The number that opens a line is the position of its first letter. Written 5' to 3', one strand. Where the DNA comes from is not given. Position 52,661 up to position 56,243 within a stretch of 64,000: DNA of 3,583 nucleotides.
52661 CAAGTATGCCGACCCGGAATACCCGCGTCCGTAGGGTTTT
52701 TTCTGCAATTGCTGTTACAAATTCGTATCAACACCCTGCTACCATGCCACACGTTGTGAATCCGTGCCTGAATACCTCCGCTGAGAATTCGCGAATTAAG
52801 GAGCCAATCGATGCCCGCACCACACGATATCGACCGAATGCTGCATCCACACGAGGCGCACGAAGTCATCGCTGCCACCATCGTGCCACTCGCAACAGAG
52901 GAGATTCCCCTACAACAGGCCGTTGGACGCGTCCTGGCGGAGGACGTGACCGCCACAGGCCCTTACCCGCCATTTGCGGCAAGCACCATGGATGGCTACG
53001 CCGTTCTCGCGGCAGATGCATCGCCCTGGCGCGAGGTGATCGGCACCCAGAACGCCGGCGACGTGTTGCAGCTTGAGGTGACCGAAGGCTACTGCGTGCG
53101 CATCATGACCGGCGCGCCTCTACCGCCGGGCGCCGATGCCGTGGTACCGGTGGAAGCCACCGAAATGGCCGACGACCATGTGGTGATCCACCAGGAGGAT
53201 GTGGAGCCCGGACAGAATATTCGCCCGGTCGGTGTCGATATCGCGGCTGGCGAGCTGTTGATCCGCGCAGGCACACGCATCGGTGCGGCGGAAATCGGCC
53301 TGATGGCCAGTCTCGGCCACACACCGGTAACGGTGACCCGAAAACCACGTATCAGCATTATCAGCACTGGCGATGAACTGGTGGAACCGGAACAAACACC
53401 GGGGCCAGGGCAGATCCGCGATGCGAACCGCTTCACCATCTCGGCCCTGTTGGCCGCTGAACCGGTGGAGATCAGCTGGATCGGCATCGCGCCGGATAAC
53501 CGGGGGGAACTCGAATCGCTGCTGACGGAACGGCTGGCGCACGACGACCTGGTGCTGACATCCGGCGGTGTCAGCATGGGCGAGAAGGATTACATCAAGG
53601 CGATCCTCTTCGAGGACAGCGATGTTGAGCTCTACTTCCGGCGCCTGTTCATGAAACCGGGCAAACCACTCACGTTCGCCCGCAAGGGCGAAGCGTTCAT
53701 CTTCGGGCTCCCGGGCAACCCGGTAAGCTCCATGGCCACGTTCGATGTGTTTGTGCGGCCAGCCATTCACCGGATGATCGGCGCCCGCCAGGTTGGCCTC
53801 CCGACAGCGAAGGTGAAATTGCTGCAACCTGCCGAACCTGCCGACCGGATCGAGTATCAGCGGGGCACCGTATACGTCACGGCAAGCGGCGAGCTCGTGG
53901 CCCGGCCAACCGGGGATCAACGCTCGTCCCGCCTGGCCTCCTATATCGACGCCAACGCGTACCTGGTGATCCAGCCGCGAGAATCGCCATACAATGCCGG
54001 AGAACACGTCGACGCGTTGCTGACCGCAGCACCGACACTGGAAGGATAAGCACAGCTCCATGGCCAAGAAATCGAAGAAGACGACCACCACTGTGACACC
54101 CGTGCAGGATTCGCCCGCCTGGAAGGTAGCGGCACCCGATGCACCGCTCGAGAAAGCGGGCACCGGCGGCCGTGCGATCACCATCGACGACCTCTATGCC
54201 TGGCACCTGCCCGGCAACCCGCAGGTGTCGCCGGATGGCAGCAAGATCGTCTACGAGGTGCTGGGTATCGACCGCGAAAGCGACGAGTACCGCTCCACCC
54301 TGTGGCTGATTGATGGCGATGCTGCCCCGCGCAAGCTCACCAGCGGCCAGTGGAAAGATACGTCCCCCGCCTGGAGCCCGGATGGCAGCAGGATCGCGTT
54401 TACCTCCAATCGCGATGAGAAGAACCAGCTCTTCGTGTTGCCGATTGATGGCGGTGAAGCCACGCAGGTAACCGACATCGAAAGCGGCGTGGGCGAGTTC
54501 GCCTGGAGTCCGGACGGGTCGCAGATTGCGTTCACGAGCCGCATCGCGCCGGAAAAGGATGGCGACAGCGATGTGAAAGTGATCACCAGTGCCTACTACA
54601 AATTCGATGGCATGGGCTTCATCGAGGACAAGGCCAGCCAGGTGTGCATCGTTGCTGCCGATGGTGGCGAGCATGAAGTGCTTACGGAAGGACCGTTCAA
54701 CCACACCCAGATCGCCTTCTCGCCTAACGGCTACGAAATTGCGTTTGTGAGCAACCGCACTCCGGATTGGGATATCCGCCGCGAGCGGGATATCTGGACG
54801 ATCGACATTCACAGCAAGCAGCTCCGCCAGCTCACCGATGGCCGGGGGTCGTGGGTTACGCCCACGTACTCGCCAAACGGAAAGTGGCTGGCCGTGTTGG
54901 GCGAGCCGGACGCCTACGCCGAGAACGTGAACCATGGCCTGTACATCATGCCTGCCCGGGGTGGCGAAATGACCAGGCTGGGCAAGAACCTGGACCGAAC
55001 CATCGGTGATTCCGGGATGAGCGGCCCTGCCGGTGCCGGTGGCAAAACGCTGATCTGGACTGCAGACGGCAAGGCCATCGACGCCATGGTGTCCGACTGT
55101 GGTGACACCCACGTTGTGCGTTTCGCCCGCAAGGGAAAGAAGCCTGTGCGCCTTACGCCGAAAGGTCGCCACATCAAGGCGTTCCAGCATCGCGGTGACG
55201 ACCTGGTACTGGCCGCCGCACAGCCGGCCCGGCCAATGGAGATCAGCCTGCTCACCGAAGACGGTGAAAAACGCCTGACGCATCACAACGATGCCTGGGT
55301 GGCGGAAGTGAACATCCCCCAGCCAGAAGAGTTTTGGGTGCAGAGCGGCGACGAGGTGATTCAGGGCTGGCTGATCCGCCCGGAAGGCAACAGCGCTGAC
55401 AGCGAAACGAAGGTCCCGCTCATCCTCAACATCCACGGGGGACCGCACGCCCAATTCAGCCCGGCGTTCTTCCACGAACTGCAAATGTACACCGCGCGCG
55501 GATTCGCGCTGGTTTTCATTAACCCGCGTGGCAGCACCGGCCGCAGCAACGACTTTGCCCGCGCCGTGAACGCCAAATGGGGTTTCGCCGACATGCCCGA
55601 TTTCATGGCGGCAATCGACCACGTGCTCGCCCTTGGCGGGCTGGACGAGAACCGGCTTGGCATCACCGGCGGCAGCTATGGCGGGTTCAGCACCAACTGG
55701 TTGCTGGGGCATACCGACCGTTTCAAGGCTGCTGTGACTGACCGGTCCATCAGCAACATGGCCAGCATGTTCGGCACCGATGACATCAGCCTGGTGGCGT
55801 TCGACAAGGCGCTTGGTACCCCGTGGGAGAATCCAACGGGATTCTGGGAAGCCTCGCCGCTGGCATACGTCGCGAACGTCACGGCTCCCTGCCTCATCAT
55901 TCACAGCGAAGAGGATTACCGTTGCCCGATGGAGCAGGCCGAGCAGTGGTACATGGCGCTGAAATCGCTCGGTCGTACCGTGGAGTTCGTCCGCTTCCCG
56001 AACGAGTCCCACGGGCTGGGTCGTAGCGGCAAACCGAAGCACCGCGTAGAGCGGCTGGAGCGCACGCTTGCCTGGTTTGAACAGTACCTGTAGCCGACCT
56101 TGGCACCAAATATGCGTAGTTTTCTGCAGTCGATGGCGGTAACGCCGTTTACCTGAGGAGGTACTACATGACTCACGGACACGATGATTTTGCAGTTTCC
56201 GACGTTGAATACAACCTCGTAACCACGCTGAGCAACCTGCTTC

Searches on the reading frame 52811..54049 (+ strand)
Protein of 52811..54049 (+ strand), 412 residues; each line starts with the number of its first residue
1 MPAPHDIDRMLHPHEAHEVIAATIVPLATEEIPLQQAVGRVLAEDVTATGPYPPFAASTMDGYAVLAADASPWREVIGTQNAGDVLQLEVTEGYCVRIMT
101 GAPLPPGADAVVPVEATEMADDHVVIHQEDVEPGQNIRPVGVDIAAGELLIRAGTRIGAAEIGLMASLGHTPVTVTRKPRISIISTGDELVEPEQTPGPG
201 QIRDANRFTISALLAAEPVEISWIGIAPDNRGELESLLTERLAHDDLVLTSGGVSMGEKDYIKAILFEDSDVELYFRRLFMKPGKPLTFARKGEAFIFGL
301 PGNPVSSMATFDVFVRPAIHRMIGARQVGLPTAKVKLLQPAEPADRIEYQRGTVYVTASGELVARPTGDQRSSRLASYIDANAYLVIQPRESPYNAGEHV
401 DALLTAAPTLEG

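Call 69: search_protein_families(library=pfam, proteins=[window:52811-54049:+], max_evalue=0.00001)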
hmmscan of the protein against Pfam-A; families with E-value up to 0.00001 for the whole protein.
window:52811-54049:+ (412 aa): 3 families
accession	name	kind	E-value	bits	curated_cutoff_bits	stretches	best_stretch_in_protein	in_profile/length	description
PF03453.22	MoeA_N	-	5.4e-50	169.6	30.8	1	14-169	4-160/160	MoeA N-terminal region (domain I and II)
PF00994.29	MoCF_biosynth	-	1.5e-29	103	26.6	1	183-320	2-143/144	Probable molybdopterin binding domain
PF03454.20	MoeA_C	-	7.4e-13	49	22.1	1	343-404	11-71/72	MoeA C-terminal region (domain IV)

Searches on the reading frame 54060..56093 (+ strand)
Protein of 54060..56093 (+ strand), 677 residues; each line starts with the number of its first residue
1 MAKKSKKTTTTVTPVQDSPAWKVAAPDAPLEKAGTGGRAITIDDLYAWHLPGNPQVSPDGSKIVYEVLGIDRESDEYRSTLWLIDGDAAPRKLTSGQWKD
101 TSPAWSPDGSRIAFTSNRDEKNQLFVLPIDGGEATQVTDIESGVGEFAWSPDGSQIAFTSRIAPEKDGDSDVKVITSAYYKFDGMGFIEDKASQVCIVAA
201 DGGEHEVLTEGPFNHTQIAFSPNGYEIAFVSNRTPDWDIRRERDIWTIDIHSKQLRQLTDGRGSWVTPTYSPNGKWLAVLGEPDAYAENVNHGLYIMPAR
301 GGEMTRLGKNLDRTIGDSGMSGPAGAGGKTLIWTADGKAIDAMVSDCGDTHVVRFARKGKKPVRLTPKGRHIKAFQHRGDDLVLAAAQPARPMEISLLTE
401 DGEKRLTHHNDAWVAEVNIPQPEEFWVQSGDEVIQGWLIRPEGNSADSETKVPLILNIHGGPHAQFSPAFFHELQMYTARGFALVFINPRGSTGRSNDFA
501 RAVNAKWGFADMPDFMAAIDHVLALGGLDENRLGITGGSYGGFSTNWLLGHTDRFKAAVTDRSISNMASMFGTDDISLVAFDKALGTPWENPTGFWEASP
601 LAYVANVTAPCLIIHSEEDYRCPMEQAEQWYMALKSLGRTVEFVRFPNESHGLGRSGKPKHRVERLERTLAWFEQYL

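Call 69: search_protein_families(library=pfam, proteins=[window:54060-56093:+], max_evalue=0.00001)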
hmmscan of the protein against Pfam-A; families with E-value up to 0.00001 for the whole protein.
window:54060-56093:+ (677 aa): 7 families
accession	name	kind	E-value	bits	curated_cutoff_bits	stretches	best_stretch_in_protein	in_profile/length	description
PF00326.27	Peptidase_S9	-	6.3e-56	189.7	22.6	1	469-677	2-210/213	Prolyl oligopeptidase family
PF07676.18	PD40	-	3.9e-32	109.9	20.9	1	91-126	2-38/38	WD40-like Beta Propeller Repeat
PF00930.27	DPPIV_N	-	2.1e-11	43.6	22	0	58-159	2-118/354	Dipeptidyl peptidase IV (DPP IV) N-terminal region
PF20434.5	BD-FAE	-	9.4e-10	38.8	26.8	1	447-632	8-213/215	BD-FAE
PF02129.25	Peptidase_S15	-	4.7e-08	33.5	23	0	438-569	9-134/262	X-Pro dipeptidyl-peptidase (S15 family)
PF25174.1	Beta-prop_THOC3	-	8.6e-07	28.7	305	0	96-177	87-158/272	THOC3 beta-propeller domain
PF01738.24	DLH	-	2.9e-06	27.5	21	0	514-677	80-217/217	Dienelactone hydrolase family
